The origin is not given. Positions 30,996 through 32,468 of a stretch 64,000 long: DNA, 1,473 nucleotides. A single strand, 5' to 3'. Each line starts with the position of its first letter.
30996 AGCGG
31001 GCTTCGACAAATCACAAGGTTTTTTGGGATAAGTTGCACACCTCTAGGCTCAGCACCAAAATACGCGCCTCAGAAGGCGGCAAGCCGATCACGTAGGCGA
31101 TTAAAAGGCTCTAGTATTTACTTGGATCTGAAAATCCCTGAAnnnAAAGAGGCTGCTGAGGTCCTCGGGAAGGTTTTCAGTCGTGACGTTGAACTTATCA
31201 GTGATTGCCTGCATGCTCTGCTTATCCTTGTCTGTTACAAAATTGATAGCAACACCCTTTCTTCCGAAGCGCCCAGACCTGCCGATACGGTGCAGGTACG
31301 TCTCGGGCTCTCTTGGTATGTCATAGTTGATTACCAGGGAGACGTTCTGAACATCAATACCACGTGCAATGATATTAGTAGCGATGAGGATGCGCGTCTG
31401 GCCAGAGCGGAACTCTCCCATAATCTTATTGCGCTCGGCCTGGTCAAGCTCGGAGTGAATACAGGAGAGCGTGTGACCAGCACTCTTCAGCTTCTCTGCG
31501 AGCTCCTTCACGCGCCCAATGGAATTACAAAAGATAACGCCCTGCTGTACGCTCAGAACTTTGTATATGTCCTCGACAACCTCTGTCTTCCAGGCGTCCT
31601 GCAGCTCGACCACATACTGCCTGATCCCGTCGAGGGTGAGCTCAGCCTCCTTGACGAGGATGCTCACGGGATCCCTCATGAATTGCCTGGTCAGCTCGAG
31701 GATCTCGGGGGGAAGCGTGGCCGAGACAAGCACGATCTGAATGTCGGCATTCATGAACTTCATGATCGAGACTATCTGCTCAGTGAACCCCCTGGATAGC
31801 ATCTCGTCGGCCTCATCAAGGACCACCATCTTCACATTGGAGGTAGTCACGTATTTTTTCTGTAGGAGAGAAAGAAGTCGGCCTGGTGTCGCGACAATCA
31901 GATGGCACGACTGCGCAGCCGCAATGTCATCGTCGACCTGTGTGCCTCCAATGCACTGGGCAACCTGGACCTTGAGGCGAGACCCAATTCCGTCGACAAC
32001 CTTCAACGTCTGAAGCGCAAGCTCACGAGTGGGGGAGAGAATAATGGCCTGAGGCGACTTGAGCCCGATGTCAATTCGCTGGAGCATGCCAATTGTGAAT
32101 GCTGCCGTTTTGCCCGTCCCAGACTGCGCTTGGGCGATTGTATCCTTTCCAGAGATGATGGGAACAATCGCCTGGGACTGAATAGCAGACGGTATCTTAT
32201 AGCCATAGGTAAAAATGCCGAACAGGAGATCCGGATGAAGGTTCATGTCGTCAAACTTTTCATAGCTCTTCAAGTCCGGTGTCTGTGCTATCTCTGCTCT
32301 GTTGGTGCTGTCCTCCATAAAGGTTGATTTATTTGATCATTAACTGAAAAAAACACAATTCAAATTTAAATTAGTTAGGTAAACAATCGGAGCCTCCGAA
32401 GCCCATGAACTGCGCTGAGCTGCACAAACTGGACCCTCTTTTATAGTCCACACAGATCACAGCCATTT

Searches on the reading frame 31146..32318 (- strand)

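Call 24: search_protein_families(library=pfam, proteins=[window:31146-32318:-], max_evalue=0.001)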
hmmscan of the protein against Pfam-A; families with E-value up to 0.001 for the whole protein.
window:31146-32318:- (391 aa): 3 families
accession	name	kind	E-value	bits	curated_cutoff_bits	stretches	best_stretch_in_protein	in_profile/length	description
PF00270.35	DEAD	-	5.3e-45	153.6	26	1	45-206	2-164/167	DEAD/DEAH box helicase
PF00271.37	Helicase_C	-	2.6e-31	108.5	23.5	1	244-352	2-110/110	Helicase conserved C-terminal domain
PF22590.2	Cas3-like_C_2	-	1.1e-05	26.1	27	1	258-350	3-103/106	CRISPR-associated nuclease/helicase Cas3, C-terminal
